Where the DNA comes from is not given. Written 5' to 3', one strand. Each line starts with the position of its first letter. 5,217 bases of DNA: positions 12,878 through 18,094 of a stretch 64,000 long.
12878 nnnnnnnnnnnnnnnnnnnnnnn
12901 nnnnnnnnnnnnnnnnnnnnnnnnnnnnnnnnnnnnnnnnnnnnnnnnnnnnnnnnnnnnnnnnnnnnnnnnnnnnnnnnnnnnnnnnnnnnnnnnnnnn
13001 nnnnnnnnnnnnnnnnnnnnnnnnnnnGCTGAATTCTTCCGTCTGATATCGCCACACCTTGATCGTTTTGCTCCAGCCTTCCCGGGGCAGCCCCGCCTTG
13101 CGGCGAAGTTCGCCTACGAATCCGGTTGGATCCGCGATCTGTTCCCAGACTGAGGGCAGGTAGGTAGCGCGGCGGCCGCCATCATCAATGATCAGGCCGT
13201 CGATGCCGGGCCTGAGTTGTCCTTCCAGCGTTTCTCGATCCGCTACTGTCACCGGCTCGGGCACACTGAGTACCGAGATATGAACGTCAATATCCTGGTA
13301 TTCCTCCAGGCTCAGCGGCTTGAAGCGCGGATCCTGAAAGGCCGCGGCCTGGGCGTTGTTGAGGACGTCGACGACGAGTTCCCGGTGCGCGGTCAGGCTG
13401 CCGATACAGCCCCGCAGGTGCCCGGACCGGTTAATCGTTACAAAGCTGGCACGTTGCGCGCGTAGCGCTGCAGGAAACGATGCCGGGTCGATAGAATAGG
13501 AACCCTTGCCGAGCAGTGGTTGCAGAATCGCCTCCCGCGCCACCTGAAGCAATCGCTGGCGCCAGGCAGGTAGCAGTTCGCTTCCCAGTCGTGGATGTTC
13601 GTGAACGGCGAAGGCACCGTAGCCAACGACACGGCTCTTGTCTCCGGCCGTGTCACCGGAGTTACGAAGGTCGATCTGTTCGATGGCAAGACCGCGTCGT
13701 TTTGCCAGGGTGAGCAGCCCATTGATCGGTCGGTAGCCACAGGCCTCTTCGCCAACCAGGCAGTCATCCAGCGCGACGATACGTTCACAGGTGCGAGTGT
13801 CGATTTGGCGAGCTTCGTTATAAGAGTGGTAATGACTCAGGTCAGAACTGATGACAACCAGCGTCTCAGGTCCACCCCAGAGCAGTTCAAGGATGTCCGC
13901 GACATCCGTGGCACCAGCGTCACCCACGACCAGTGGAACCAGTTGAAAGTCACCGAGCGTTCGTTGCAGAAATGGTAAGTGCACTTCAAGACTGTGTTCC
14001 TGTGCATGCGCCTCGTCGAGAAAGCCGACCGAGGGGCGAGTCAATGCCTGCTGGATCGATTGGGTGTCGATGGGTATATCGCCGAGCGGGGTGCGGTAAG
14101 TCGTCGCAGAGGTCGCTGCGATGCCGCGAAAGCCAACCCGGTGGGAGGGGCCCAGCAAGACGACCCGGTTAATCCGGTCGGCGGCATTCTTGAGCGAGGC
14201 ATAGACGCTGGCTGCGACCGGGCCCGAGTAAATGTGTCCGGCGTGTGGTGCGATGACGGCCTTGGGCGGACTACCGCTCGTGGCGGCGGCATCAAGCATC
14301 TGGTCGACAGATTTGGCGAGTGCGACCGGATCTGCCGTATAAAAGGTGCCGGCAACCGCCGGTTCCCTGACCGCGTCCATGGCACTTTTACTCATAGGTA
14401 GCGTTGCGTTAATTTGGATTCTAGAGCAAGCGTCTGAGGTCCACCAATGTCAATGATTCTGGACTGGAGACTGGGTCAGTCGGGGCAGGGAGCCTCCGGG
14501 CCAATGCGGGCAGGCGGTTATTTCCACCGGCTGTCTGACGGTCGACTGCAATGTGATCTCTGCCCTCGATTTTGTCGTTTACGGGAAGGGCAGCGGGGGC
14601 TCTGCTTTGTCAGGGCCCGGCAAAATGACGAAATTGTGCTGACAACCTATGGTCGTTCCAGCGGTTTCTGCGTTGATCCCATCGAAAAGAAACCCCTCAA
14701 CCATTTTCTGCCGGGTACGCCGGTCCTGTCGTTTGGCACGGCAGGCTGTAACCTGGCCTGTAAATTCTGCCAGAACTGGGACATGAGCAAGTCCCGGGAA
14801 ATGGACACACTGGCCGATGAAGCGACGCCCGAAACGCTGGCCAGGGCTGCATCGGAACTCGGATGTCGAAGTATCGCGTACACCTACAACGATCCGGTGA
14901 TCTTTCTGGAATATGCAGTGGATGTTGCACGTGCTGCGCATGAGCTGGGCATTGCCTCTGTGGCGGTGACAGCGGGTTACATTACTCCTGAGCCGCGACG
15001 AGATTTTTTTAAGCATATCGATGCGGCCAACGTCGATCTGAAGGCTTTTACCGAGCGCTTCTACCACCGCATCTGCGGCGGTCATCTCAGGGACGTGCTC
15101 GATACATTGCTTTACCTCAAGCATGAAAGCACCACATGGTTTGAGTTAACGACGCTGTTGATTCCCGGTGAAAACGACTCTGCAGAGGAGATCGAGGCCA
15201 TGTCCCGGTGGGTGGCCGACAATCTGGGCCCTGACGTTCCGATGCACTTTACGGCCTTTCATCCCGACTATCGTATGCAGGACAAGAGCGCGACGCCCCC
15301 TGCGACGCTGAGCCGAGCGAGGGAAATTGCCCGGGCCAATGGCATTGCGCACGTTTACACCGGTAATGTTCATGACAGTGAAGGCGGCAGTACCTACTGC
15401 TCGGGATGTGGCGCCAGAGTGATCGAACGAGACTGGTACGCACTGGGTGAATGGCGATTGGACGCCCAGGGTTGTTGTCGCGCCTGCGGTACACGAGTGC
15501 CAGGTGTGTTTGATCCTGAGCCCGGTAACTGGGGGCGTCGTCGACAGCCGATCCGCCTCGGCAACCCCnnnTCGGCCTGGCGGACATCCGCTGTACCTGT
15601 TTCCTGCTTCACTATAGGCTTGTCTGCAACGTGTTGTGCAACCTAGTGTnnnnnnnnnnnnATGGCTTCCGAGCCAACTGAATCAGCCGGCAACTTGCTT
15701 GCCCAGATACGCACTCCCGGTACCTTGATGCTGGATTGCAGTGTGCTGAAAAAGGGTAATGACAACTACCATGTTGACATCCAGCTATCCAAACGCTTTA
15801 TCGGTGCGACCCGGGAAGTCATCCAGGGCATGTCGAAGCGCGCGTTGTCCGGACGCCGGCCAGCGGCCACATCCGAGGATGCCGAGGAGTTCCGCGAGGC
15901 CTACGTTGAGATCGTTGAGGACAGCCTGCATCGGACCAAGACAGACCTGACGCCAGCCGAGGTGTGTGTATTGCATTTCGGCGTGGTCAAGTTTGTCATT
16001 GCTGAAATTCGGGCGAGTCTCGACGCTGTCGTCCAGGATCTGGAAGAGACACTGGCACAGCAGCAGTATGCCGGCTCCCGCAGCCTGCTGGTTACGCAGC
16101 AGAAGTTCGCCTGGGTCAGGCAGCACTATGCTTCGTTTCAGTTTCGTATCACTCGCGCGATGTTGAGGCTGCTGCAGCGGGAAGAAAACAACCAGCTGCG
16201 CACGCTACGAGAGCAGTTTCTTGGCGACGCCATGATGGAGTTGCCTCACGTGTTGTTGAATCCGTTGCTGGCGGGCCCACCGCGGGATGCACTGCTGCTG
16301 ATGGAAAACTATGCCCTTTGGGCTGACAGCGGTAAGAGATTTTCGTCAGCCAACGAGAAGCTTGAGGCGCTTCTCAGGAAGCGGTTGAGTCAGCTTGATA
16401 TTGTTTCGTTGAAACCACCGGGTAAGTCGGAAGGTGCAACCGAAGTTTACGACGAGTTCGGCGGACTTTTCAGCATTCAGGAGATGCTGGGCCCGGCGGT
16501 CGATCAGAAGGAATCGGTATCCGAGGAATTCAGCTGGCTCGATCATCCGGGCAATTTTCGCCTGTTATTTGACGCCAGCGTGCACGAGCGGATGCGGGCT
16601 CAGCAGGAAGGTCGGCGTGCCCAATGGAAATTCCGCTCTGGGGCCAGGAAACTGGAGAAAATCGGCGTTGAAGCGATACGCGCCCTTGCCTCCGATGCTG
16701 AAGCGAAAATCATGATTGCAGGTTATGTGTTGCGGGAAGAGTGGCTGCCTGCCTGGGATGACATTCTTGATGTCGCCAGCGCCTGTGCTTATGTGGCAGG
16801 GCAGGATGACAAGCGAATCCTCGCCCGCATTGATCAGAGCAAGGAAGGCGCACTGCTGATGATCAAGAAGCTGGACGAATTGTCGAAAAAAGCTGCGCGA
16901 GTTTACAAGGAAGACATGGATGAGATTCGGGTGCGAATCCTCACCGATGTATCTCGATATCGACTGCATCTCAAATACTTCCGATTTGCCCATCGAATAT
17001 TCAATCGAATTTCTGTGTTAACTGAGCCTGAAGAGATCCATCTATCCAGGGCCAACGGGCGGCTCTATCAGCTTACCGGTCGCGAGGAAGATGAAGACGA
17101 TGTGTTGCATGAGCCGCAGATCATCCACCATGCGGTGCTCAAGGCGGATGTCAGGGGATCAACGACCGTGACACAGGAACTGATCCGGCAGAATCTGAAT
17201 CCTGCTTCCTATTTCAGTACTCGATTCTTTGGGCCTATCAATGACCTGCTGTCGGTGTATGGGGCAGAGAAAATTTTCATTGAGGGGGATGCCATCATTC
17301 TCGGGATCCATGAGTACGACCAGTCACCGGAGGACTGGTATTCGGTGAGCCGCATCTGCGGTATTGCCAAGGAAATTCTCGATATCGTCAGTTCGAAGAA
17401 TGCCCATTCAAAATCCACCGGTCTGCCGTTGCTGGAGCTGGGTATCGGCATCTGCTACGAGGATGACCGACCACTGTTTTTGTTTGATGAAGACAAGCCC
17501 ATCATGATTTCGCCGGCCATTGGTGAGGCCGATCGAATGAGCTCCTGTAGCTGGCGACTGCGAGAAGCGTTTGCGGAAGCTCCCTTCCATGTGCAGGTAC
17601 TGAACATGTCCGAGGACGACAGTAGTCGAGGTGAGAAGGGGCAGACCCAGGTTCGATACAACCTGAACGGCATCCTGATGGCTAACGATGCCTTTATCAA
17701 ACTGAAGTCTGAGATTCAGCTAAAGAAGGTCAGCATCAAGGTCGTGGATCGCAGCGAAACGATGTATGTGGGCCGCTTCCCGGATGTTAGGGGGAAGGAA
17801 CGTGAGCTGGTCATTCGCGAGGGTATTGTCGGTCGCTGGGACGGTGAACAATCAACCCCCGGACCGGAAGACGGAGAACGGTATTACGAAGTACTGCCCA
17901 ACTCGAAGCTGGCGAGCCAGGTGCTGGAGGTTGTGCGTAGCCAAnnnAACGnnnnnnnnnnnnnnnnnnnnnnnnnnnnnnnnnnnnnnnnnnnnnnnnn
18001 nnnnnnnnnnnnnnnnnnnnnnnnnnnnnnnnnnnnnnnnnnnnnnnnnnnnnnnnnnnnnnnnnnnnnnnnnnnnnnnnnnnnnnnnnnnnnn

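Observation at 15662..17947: Large orphan protein ending in a divergent class III nucleotidyl-cyclase-like domain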

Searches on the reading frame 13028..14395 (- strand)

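Call 4: search_protein_families(library=pfam, proteins=[window:13028-14395:-], max_evalue=1)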
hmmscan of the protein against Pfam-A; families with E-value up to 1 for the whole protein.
window:13028-14395:- (456 aa): 2 families
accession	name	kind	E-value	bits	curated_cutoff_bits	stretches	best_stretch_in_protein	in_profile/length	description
PF01875.22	Memo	-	1.5e-52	178.9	27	1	11-261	1-267/269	Memo-like protein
PF01871.22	AMMECR1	-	4.2e-44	150.4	25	1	284-455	2-168/168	AMMECR1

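Call 5: search_protein_families(library=ncbifam, proteins=[window:13028-14395:-], max_evalue=1)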
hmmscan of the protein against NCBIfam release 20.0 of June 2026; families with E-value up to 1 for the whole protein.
window:13028-14395:- (456 aa): 5 families
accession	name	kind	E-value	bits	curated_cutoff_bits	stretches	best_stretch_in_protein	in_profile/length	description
TIGR04336.1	AmmeMemoSam_B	hypoth_equivalog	9.6e-79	264.4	26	1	10-264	1-270/270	AmmeMemoRadiSam system protein B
TIGR04335.1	AmmeMemoSam_A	hypoth_equivalog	8.2e-56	188.1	99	1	281-455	2-175/175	AmmeMemoRadiSam system protein A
NF001987.0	PRK00782.1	equivalog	2.8e-51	174.3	295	1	9-264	2-265/267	MEMO1 family protein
NF002000.0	PRK00801.1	equivalog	1.7e-29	102.4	273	1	278-455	8-184/201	hypothetical protein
TIGR00296.1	TIGR00296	hypoth_equivalog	2.1e-27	96.1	91.05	1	282-455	12-188/200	TIGR00296 family protein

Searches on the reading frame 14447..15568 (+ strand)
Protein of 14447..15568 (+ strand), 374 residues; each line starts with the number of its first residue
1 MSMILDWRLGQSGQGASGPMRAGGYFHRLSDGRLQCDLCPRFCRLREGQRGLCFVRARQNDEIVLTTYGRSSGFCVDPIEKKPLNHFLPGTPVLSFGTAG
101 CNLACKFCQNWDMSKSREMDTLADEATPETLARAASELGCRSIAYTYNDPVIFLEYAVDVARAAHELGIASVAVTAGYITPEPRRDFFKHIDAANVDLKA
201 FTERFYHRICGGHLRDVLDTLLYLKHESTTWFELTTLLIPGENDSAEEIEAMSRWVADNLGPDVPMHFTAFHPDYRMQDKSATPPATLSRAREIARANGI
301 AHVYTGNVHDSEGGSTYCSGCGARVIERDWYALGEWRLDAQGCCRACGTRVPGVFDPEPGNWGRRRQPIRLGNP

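Call 4: search_protein_families(library=pfam, proteins=[window:14447-15568:+], max_evalue=1)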
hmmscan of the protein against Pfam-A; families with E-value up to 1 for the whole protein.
window:14447-15568:+ (374 aa): 2 families
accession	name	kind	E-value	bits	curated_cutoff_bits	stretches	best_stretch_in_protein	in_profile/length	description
PF04055.27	Radical_SAM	-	3.1e-17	63.7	29.5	1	98-249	4-162/166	Radical SAM superfamily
PF13353.11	Fer4_12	-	0.027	15.2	22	1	93-180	8-94/137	4Fe-4S single cluster domain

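Call 5: search_protein_families(library=ncbifam, proteins=[window:14447-15568:+], max_evalue=1)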
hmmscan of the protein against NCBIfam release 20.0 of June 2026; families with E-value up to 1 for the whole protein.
window:14447-15568:+ (374 aa): 26 families (the best 25 are shown)
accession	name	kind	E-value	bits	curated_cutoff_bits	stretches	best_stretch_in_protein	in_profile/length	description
TIGR04337.1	AmmeMemoSam_rS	hypoth_equivalog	8.7e-196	649.7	220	1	25-371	3-349/349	AmmeMemoRadiSam system radical SAM enzyme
TIGR02493.1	PFLA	equivalog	6.2e-14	51.9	231.75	1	98-257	22-184/235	pyruvate formate-lyase-activating protein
TIGR04041.1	activase_YjjW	hypoth_equivalog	8.6e-12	45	250.2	1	154-286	123-253/276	YjjW family glycine radical enzyme activase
TIGR02494.1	PFLE_PFLC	subfamily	3.2e-11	43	174.35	1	149-272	133-255/293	glycyl-radical enzyme activating protein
TIGR02495.1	NrdG2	equivalog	2.7e-09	36.6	131.15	1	98-259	23-183/193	anaerobic ribonucleoside-triphosphate reductase activating protein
NF048010.1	SfplDhtActHpsHDes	equivalog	5.6e-08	31.9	430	1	149-272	141-264/298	(2S)-3-sulfopropanediol dehydratase activating enzyme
TIGR02666.1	moaA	equivalog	9.4e-07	28.1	284.05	1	98-258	17-182/336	GTP 3',8-cyclase MoaA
NF033719.1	ind_deCO2_activ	equivalog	1.4e-06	27.9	425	1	147-260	137-249/302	indoleacetate decarboxylase activase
NF033717.2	HPDL_rSAM_activ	equivalog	1.4e-06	27.8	420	1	143-258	134-250/311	4-hydroxyphenylacetate decarboxylase activase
TIGR02668.1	moaA_archaeal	equivalog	3.7e-06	26.1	325.25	1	98-261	17-178/303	GTP 3',8-cyclase MoaA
TIGR04003.1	rSAM_BssD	equivalog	7.6e-06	25.3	496.45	1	145-257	133-245/314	[benzylsuccinate synthase]-activating enzyme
NF001199.0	PRK00164.2-1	equivalog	3.3e-05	23.2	231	1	98-221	19-142/308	GTP 3',8-cyclase MoaA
TIGR04395.1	cutC_activ_rSAM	equivalog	3.9e-05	23.1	360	1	154-257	144-246/309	choline TMA-lyase-activating enzyme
NF008356.0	PRK11145.1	equivalog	5.6e-05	22.5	375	1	98-258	27-190/246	pyruvate formate lyase 1-activating protein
TIGR04038.1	tatD_link_rSAM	subfamily_domain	8.8e-05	22.4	129.7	1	98-216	15-141/192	TatD family nuclease-associated radical SAM protein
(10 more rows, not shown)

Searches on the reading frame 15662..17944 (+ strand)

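Call 4: search_protein_families(library=pfam, proteins=[window:15662-17944:+], max_evalue=1)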
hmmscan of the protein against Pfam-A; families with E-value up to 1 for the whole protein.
window:15662-17944:+ (761 aa): 1 family
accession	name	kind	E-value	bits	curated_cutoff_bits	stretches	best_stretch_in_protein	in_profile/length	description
PF19203.5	DUF5875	-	0.16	11.9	26.5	1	92-139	65-111/228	Family of unknown function (DUF5875)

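Call 5: search_protein_families(library=ncbifam, proteins=[window:15662-17944:+], max_evalue=1)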
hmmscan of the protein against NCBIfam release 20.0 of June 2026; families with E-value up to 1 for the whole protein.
window:15662-17944:+ (761 aa): 0 families

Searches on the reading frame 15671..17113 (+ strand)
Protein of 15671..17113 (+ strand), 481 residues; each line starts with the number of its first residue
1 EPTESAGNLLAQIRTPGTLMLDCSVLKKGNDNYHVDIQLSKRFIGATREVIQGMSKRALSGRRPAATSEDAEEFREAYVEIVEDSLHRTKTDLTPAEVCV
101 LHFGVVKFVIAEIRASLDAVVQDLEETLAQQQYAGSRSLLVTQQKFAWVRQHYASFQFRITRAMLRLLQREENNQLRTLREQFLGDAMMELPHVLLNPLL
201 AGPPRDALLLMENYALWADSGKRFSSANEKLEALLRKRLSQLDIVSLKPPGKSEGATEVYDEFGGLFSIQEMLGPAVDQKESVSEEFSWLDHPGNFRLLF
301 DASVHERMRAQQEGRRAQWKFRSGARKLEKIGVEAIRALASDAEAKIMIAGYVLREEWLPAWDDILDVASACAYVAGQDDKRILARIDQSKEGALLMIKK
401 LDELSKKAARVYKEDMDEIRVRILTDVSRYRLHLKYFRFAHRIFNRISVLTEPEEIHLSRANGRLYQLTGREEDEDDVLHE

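Call 54: predict_structure(alignment_id=A2)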
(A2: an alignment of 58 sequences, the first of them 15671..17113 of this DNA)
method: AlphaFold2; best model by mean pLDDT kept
length: 481 residues; sequences in the alignment: 58
mean_pLDDT: 92.7   pTM: 0.92
mean pLDDT of the five models: 92.7, 92.7, 91.8, 91.6, 91.4
residues with pLDDT >= 90: 418; 70-90: 46; 50-70: 11; < 50: 6
segments of 3 or more residues with pLDDT < 50: 1-3, 479-481
pLDDT, mean of each block of 10 residues (from residue 1): 63 92 95 95 97 95 94 97 96 95 98 97 97 94 94 95 97 94 88 96 94 90 92 96 91 80 93 92 94 96 93 89 94 96 95 93 92 95 93 94 97 94 97 98 97 95 93 60 46
secondary structure, 60 per line:
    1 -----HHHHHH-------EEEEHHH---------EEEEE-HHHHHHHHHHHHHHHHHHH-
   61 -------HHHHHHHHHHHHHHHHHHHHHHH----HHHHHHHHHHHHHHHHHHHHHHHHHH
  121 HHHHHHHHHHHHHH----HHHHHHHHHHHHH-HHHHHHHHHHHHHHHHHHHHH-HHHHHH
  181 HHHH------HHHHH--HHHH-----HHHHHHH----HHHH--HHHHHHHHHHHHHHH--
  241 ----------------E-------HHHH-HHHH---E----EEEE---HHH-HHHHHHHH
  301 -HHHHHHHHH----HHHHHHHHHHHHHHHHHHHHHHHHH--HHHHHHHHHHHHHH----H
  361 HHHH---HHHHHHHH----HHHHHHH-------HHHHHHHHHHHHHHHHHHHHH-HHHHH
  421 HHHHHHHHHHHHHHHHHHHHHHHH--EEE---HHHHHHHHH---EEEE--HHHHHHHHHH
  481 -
elements in order: H6-11 E19-22 E35-39 H41-59 H68-90 H95-134 H139-151 H153-173 H175-184 H191-195 H198-201 H207-213 H218-221 H224-238 H265-268 H270-273 E282-285 H293-300 H302-310 H315-339 H342-355 H360-364 H368-375 H380-386 H394-414 H416-444 E447-449 H453-461 E465-468 H471-480

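Call 56: fold_search(model_id=the predicted structure, library=pdb)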
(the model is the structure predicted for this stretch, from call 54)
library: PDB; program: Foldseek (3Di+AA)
matches with E <= 10: 277; with E <= 0.001: 0
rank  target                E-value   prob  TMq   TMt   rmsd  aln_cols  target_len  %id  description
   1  9mg8_A                3.8e-02  0.77  0.23  0.28  21.6       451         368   13  Crystal Structure of b-iTHR-110 (released 2025-12-17)
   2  5k7v_A                1.1e-01  0.41  0.16  0.22  20.4       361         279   14  Computational Design of Self-Assembling Cyclic Protein Homooligomers (released 2017-04-12)
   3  8qai_A                1.3e-01  0.20  0.14  0.17  22.4       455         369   12  X-ray crystal structure of a de novo designed single-chain parallel coiled-coil alpha-helical barrel with 7 inner heli (released 2024-07-03)
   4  6vfk_B                1.4e-01  0.10  0.10  0.13  21.7       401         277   12  De novo designed tetrahedral nanoparticle T33_dn10 displaying 4 copies of BG505-SOSIP trimer on the surface (released 2020-07-22)
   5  8ga7                  1.9e-01  0.11  0.11  0.10  26.2       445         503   12  Geometrically programmable nanomaterial construction using regularized protein building blocks (released 2024-03-13)
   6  9mg8_B                2.1e-01  0.44  0.22  0.28  21.0       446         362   14  Crystal Structure of b-iTHR-110 (released 2025-12-17)
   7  4k1p_B                3.6e-01  0.06  0.08  0.11  29.4       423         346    9  Structure of the NheA component of the Nhe toxin from Bacillus cereus (released 2013-09-18)
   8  7p5c_A                4.1e-01  0.09  0.11  0.13  32.6       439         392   12  Cryo-EM structure of human TTYH3 in Ca2+ and GDN (released 2021-08-11)
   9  4k1p_D                4.7e-01  0.07  0.10  0.13  29.5       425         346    7  Structure of the NheA component of the Nhe toxin from Bacillus cereus (released 2013-09-18)
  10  4k1p_A                4.9e-01  0.06  0.09  0.12  27.0       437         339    8  Structure of the NheA component of the Nhe toxin from Bacillus cereus (released 2013-09-18)
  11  4k1p_H                5.6e-01  0.07  0.10  0.14  29.6       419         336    8  Structure of the NheA component of the Nhe toxin from Bacillus cereus (released 2013-09-18)
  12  7a26_HHH              6.2e-01  0.04  0.08  0.10  30.3       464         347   11  Structure of soluble SmhA crystal form 1 of the tripartite alpha-pore forming toxin, Smh, from Serratia marcescens. (released 2021-03-31)
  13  6r36                  6.5e-01  0.09  0.13  0.17  24.2       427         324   11  T. brucei farnesyl pyrophosphate synthase (FPPS) (released 2020-04-08)
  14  4k1p_C                7.7e-01  0.05  0.09  0.13  28.9       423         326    9  Structure of the NheA component of the Nhe toxin from Bacillus cereus (released 2013-09-18)
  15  8vc1_A                8.4e-01  0.08  0.14  0.16  25.4       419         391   10  CryoEM structure of insect gustatory receptor BmGr9 (released 2024-01-10)
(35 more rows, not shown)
